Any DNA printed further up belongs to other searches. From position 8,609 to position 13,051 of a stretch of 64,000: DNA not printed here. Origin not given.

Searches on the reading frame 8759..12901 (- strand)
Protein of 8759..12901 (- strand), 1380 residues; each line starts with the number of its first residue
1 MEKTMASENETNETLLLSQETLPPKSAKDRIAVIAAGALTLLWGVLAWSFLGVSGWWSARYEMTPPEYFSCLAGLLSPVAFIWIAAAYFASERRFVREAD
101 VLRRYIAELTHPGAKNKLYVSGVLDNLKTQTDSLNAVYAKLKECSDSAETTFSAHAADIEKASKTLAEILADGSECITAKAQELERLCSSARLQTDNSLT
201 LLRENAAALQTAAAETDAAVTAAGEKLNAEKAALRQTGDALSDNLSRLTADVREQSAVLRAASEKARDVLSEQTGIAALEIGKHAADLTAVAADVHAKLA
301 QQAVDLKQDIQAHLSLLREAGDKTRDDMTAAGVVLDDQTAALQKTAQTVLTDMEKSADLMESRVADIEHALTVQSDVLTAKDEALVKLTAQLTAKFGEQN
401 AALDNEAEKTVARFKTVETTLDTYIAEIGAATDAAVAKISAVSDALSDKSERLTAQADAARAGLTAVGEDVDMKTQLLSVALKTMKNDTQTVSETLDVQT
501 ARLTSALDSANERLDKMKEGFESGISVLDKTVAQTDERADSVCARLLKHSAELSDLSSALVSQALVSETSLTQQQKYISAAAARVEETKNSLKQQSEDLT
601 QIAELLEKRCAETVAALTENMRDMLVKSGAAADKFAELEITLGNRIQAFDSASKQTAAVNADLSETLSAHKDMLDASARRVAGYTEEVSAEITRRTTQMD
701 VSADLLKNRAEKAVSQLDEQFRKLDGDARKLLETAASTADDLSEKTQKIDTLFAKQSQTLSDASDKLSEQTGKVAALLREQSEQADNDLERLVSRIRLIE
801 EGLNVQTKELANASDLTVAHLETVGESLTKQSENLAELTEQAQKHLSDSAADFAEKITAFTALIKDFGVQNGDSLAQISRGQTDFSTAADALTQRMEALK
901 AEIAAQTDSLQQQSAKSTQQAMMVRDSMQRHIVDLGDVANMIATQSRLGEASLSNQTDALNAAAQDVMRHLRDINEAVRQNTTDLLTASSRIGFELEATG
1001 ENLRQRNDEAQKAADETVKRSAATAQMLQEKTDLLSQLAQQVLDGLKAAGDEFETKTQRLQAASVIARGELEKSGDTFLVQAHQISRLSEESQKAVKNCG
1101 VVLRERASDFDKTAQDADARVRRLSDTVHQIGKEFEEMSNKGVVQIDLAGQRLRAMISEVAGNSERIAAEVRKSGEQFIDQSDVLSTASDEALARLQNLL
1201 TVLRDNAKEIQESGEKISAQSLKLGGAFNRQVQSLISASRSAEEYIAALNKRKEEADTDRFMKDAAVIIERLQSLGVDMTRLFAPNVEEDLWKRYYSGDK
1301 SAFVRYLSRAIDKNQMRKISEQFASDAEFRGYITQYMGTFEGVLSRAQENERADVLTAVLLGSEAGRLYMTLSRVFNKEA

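Call 50: search_protein_families(library=pfam, proteins=[window:8759-12901:-], max_evalue=0.00001)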
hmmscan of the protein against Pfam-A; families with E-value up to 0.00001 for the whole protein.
window:8759-12901:- (1380 aa): 0 families

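Call 96: search_protein_families(library=pfam, proteins=[window:8759-12901:-], max_evalue=1)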
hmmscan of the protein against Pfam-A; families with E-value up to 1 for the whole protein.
window:8759-12901:- (1380 aa): 6 families
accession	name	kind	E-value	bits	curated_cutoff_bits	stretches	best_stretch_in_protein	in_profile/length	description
PF04108.17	ATG17_like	-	0.0012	18.9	43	2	100-358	45-293/355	Autophagy protein ATG17-like domain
PF06103.16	DUF948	-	0.0067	17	37.2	1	709-756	30-77/89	Bacterial protein of unknown function (DUF948)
PF25521.1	HTH_TANC1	-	0.047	13.9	27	1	560-676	14-125/154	TANC1-like, winged helix-turn-helix domain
PF10374.15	EST1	-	0.059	14.3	25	0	882-939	70-128/135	Telomerase activating protein Est1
PF15933.10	RnlB_antitoxin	-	0.098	13.4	27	0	621-677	33-90/94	Antitoxin to bacterial toxin RNase LS or RnlA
PF01442.23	Apolipoprotein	-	0.14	12.2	90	0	660-793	50-189/190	Apolipoprotein A1/A4/E domain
